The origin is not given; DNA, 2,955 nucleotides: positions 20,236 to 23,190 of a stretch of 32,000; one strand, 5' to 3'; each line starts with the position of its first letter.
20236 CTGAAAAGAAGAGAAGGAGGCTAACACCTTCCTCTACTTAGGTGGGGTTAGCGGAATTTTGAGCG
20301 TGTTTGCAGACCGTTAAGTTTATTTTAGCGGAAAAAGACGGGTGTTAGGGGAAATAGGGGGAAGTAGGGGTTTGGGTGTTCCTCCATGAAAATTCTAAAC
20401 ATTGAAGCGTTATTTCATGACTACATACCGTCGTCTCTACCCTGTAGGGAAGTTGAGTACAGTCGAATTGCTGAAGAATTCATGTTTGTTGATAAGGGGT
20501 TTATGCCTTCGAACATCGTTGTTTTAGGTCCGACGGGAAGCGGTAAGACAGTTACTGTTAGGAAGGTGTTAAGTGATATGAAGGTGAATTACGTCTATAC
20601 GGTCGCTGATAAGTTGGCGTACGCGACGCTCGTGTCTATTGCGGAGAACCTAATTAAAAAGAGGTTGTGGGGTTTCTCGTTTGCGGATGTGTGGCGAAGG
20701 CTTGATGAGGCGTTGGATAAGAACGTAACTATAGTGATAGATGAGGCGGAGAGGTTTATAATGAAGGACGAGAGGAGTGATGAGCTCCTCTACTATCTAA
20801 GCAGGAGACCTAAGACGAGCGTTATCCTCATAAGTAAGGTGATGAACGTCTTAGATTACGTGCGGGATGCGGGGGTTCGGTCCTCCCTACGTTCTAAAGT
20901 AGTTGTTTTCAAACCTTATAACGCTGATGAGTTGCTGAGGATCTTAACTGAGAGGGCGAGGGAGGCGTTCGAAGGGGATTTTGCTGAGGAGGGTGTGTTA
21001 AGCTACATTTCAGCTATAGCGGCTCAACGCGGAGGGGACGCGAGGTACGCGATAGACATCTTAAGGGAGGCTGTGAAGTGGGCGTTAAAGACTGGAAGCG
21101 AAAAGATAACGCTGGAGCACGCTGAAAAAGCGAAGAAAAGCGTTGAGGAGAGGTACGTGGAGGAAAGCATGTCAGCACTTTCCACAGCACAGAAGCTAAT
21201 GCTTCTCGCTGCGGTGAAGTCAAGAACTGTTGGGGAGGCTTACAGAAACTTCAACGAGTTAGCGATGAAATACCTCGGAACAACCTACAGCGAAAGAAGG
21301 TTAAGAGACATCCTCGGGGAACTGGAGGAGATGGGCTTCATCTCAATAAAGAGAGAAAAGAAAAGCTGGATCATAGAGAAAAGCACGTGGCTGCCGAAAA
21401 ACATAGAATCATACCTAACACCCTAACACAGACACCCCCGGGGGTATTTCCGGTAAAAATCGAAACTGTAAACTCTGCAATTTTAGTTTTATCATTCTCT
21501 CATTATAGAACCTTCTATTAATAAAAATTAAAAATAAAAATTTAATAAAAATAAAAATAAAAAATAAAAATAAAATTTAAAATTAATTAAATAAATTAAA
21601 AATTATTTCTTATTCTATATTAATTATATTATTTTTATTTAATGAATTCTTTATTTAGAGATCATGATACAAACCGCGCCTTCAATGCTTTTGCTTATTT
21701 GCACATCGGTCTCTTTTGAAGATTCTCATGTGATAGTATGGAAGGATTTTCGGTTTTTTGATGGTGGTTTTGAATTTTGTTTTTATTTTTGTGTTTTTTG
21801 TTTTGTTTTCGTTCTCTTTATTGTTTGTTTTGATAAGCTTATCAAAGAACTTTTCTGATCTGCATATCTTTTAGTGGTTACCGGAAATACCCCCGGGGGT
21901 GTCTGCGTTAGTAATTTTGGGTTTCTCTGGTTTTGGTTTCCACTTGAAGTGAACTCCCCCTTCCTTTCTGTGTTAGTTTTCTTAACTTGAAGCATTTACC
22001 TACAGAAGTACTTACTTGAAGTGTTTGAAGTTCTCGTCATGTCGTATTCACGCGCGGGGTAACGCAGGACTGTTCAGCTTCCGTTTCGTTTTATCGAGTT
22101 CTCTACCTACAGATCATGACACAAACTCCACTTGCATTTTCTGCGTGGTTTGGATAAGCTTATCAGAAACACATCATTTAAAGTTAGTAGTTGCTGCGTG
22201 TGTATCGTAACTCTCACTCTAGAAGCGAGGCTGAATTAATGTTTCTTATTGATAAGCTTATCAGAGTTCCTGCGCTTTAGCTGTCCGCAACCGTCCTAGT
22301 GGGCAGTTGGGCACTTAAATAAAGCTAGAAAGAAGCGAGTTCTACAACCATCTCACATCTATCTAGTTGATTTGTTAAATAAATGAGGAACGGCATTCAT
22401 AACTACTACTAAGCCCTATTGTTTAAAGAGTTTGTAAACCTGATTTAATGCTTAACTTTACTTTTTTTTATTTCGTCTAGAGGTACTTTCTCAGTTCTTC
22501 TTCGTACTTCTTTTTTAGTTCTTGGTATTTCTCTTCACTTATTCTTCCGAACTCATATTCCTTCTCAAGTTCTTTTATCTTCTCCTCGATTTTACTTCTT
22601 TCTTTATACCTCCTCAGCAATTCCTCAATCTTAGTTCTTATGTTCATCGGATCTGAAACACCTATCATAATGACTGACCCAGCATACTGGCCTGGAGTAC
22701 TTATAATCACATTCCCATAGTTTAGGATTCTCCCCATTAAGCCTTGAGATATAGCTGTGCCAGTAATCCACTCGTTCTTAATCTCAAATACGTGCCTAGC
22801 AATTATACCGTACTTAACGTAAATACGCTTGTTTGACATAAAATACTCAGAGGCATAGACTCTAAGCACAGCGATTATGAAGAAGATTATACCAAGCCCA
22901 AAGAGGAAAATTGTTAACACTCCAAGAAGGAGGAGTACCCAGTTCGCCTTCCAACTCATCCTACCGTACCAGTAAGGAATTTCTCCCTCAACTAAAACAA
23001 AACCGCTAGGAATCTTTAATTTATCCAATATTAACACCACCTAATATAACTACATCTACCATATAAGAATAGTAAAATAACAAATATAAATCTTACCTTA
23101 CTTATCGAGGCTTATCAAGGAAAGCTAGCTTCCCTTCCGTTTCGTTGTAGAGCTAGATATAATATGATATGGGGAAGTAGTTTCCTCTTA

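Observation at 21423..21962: Textbook-like but compact replication origin: a 33/34 inverted ORB-like pair around a 93-nt pure A/T tract and a G/T-skewed flank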

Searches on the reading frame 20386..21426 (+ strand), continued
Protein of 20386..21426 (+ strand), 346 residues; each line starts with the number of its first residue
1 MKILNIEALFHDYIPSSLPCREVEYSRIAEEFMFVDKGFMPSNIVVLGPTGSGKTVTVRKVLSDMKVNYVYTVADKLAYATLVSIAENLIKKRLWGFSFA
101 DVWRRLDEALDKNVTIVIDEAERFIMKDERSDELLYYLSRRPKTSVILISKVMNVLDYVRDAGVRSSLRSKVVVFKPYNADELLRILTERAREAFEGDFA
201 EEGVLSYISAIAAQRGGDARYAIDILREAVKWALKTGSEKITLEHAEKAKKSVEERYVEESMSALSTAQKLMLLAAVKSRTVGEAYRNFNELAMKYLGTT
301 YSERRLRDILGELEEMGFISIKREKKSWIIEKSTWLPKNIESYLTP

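Call 40: search_solved_structures(query=window:20386-21426:+, show_alignments=2)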
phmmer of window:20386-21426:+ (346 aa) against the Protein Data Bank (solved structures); distinct sequences matched with E-value up to 0.001: 16.
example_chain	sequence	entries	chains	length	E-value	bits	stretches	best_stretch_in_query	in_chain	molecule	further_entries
2qby_A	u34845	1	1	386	3.8e-39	138.1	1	4-322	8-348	Cell division control protein 6 homolog 1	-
2v1u_A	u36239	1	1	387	2.8e-31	112.3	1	9-320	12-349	CELL DIVISION CONTROL PROTEIN 6 HOMOLOG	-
2qby_B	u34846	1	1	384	4.9e-27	98.4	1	40-322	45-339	Cell division control protein 6 homolog 3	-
1fnn_A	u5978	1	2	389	1.4e-14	57.4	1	11-327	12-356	CELL DIVISION CONTROL PROTEIN 6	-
8rwv_F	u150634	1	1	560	7.9e-12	48.4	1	10-236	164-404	Cell division control protein 6 homolog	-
8s0e_G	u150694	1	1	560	8e-12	48.4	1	10-234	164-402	Cell division control protein 6 homolog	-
4xgc_A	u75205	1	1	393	1.4e-10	44.4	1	7-272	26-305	Origin recognition complex subunit 1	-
7jgr_A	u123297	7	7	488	2.5e-10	43.5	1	7-272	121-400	Origin recognition complex subunit 1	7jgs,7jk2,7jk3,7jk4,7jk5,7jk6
7jgr_G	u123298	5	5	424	6.1e-07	32.4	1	15-283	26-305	Cell division control protein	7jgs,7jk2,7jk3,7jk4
5uj7_A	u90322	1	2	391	6.9e-07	32.2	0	140-233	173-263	Origin recognition complex subunit 1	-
7jpo_A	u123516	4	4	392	6.9e-07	32.2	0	140-233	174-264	Origin recognition complex subunit 1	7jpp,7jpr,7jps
5ujm_A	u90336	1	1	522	1.8e-06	30.8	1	12-233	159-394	Origin recognition complex subunit 1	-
7ctf_A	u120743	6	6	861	6.4e-06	29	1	12-232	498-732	Origin recognition complex subunit 1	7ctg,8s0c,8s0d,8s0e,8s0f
8rwv_A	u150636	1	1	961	8.5e-06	28.6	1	12-232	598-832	Origin recognition complex subunit 1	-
5v8f_9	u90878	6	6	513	0.00067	22.4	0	115-231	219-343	Cell division control protein 6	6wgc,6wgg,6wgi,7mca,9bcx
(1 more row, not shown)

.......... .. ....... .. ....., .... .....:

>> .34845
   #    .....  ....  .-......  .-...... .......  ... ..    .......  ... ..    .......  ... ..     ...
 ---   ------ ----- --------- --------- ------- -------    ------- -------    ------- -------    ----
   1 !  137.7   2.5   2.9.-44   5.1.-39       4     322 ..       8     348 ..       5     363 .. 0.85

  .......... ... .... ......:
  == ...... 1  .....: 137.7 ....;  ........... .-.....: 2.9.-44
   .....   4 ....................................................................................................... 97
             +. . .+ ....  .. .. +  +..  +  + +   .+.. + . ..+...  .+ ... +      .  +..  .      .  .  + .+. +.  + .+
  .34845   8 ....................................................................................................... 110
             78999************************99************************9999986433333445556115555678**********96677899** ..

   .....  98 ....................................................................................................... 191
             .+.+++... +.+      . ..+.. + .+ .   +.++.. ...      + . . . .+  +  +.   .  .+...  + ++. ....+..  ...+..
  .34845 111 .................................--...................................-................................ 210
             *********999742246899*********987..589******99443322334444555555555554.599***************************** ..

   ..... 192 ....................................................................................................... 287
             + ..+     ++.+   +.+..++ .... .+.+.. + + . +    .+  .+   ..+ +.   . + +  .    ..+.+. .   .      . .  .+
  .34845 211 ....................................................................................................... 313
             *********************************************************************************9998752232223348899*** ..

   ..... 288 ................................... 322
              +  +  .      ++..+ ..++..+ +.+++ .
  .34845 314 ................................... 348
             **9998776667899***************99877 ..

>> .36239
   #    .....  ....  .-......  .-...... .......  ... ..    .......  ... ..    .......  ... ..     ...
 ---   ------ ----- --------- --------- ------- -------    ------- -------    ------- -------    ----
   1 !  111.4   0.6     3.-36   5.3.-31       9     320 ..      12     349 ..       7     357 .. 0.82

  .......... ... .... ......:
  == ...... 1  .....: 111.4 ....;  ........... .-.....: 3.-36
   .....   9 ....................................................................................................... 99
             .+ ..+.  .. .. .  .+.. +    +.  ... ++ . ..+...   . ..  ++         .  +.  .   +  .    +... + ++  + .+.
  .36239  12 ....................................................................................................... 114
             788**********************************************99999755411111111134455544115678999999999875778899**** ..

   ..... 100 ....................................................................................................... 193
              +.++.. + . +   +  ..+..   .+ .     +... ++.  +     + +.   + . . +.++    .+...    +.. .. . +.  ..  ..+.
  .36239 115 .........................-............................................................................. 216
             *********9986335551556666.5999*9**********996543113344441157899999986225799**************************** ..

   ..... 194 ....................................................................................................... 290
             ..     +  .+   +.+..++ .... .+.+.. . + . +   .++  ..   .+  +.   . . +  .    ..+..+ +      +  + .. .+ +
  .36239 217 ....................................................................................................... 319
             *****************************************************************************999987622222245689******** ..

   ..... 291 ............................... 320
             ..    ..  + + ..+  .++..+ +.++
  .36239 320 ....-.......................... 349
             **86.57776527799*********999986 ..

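Call 41: find_related_loci(query=A1, collection=metagenome_contigs, flank=2500)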
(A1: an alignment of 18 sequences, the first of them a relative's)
Query A1 (346 aa) in metagenome_contigs; peptide patterns used: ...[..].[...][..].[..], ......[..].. (x = any residue, [..] = any of these).
294 stretches matched a pattern; 99 encode a relative of the query (tblastn E <= 1e-3); the best 80 are kept; 80 distinct loci.
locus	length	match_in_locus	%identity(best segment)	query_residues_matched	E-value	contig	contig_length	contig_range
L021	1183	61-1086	52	1-341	2e-128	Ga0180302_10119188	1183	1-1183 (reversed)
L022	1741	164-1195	52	5-344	3e-125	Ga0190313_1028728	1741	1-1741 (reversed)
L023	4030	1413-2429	50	1-336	6e-108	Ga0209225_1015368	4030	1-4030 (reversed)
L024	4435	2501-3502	51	11-340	5e-106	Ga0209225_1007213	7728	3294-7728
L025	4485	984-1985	51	11-340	5e-106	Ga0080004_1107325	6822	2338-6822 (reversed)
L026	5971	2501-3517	50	1-336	1e-105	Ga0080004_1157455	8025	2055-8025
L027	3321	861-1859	51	11-339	1e-106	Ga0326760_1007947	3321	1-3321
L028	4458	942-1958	48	1-336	1e-104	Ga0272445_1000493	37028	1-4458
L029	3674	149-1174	50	3-340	2e-105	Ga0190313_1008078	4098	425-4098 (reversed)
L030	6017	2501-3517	48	1-336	4e-104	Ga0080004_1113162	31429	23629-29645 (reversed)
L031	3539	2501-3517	48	1-336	4e-104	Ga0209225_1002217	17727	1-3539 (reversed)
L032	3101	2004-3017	47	3-339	3e-98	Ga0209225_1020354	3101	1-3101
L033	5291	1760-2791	46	4-340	3e-95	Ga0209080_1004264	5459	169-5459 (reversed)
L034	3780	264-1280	46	1-335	8e-91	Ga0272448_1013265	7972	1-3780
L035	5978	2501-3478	43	3-327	3e-87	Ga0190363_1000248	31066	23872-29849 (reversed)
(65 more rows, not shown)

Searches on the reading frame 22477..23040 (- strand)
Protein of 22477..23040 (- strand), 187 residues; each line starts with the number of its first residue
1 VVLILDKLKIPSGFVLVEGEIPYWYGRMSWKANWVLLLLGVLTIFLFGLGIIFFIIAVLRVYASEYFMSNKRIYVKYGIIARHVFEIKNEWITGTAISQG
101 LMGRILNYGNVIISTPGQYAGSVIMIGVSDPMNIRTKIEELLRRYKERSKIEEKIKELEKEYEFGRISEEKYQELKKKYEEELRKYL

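Call 9: search_protein_families(library=pfam, proteins=[window:22477-23040:-], max_evalue=0.01)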
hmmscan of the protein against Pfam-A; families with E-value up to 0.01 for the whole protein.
window:22477-23040:- (187 aa): 2 families
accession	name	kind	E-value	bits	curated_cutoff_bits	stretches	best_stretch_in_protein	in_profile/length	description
PF03703.20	bPH_2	-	1.9e-12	47.6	22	1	62-137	2-77/78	Bacterial PH domain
PF05120.17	GvpG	-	0.0014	19.2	30.6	1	143-184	25-66/67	Gas vesicle protein G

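Call 35: search_protein_families(library=ncbifam, proteins=[window:22477-23040:-], max_evalue=0.01)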
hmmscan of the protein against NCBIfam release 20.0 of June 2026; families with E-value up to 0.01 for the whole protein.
window:22477-23040:- (187 aa): 0 families
